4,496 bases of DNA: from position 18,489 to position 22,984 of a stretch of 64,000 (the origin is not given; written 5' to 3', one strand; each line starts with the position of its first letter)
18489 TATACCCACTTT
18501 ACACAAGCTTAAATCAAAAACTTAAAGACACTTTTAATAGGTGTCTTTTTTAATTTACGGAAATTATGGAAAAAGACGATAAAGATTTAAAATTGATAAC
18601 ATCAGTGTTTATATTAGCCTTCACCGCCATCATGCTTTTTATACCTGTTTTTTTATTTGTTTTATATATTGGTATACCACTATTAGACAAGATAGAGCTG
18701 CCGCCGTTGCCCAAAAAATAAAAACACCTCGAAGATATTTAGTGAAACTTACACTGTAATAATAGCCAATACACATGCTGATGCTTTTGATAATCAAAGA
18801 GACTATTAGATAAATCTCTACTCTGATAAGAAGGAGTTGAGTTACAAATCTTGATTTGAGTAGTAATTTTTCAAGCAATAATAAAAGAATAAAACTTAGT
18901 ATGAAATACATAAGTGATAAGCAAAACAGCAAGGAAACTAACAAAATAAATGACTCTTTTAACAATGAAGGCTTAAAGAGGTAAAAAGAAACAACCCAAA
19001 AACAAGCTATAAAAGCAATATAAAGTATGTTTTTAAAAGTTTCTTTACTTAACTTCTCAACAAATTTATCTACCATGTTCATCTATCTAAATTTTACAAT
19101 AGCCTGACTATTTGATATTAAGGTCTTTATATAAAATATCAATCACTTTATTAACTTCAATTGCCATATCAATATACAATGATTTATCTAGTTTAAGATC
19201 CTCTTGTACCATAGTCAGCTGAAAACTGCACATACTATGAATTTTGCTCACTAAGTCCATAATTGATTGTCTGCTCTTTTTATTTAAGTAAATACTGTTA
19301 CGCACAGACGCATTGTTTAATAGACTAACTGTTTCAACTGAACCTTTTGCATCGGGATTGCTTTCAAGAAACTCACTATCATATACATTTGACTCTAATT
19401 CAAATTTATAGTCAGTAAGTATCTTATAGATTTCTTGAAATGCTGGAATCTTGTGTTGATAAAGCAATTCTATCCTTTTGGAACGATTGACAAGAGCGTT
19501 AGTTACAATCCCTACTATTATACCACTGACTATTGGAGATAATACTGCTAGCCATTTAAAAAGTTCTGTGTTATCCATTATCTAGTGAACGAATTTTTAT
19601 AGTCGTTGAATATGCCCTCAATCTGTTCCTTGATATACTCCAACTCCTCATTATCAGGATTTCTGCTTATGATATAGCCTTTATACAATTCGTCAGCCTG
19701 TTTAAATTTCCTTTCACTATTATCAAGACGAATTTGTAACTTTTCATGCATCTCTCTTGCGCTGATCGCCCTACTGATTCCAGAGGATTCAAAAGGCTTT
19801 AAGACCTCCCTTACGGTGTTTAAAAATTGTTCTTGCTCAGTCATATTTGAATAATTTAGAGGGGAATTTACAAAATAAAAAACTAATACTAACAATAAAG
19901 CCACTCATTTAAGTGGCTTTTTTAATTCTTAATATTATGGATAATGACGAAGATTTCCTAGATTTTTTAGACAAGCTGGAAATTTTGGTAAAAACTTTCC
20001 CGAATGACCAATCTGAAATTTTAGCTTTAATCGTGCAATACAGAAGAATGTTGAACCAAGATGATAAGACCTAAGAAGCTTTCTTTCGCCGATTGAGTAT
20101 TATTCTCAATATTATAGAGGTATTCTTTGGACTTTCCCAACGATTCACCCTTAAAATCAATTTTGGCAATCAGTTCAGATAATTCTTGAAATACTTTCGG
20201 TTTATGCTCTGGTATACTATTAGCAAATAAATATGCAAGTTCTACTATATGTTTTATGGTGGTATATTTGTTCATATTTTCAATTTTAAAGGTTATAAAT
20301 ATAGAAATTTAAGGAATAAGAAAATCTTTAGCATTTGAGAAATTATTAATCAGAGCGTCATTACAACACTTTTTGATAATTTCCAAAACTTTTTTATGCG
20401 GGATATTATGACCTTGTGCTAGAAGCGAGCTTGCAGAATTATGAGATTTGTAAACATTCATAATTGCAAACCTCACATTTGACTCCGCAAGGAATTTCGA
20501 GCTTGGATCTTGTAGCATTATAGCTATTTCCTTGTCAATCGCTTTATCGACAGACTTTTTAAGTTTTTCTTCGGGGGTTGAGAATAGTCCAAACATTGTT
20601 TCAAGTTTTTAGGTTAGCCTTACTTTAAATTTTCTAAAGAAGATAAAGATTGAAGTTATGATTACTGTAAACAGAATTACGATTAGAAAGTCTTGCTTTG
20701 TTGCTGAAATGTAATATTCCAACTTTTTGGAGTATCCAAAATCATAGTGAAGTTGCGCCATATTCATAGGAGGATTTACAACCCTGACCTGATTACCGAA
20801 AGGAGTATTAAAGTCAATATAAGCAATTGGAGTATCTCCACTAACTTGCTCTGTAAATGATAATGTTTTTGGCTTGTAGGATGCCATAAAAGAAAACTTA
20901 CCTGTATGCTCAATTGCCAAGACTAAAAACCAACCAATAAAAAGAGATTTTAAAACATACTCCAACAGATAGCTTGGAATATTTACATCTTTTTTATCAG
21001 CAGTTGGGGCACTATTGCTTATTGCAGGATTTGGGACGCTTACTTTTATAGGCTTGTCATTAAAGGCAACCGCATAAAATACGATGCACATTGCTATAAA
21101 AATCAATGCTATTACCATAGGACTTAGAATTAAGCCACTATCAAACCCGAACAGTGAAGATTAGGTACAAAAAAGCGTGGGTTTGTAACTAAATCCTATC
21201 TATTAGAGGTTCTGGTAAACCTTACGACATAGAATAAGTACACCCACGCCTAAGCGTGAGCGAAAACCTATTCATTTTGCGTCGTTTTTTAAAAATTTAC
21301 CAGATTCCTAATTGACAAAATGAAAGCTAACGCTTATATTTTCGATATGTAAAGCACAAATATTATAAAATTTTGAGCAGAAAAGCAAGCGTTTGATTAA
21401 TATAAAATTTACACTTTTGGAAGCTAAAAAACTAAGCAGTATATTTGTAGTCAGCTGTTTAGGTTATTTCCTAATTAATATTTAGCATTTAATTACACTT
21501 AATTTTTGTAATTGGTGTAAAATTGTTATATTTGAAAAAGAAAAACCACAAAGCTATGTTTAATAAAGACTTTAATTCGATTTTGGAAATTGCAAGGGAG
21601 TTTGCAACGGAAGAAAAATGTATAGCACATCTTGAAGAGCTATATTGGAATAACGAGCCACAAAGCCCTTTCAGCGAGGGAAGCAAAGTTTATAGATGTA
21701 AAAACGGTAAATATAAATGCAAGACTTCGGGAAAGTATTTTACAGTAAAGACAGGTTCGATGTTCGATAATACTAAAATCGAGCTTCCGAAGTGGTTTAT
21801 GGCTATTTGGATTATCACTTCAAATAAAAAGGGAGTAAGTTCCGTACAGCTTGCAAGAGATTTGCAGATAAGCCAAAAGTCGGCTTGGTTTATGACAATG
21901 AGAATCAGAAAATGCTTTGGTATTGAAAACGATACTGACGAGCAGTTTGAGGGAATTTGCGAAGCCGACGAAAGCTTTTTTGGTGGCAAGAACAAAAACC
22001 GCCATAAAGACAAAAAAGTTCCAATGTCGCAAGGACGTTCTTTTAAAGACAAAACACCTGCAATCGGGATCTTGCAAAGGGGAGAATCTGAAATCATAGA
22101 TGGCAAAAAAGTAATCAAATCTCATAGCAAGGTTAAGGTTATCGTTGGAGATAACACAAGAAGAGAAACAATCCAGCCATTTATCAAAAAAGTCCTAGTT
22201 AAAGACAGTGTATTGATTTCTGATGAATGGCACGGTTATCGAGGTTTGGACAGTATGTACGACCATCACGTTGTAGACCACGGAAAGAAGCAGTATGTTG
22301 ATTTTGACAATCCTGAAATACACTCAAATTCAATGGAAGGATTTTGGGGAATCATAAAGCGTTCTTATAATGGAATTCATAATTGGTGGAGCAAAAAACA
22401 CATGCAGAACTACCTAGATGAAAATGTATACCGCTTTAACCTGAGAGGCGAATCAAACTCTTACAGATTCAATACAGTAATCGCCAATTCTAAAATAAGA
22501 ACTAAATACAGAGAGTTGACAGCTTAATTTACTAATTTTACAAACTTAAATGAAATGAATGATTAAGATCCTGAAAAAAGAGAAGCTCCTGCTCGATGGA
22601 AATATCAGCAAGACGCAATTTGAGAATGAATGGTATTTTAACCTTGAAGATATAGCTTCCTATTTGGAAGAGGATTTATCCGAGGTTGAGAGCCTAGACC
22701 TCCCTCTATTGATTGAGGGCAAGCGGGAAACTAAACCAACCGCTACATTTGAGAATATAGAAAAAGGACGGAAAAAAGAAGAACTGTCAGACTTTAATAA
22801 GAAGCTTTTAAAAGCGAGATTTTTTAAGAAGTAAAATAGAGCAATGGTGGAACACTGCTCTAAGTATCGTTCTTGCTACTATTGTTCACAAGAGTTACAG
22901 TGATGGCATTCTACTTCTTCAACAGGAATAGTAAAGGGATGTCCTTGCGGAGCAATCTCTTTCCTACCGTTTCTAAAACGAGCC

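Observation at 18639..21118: Reverse-oriented six-gene cargo operon with three membrane proteins and no detectable homology: candidate novel accessory, exclusion or defence module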

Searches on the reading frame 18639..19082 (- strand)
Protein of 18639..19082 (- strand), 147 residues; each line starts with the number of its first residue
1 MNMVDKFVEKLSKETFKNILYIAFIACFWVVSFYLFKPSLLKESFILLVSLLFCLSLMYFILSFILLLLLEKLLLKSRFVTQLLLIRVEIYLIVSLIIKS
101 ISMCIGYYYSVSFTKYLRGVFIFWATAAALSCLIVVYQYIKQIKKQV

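Call 3: search_protein_families(library=pfam, proteins=[window:18639-19082:-], max_evalue=1)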
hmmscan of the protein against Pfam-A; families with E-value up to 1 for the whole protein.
window:18639-19082:- (147 aa): 0 families

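Call 4: search_protein_families(library=phrogs, proteins=[window:18639-19082:-], max_evalue=1)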
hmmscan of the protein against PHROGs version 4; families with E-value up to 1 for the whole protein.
window:18639-19082:- (147 aa): 0 families

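Call 5: search_protein_families(library=padloc, proteins=[window:18639-19082:-], max_evalue=1)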
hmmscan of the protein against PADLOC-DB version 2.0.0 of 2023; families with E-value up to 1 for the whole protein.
window:18639-19082:- (147 aa): 0 families

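Call 106: search_solved_structures(query=A9, max_evalue=5)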
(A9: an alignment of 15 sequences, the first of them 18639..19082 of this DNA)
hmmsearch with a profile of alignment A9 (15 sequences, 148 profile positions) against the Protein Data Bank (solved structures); distinct sequences matched with E-value up to 5: 0.

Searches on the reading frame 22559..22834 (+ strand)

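Call 3: search_protein_families(library=pfam, proteins=[window:22559-22834:+], max_evalue=1)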
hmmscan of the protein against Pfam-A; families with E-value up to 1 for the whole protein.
window:22559-22834:+ (91 aa): 1 family
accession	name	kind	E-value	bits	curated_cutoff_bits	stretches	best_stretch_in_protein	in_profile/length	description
PF10360.14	DUF2433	-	0.12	13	27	1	14-33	78-97/124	Protein of unknown function (DUF2433)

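Call 4: search_protein_families(library=phrogs, proteins=[window:22559-22834:+], max_evalue=1)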
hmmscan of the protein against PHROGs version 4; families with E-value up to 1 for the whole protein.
window:22559-22834:+ (91 aa): 0 families

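Call 5: search_protein_families(library=padloc, proteins=[window:22559-22834:+], max_evalue=1)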
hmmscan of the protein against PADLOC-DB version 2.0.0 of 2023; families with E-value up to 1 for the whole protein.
window:22559-22834:+ (91 aa): 0 families
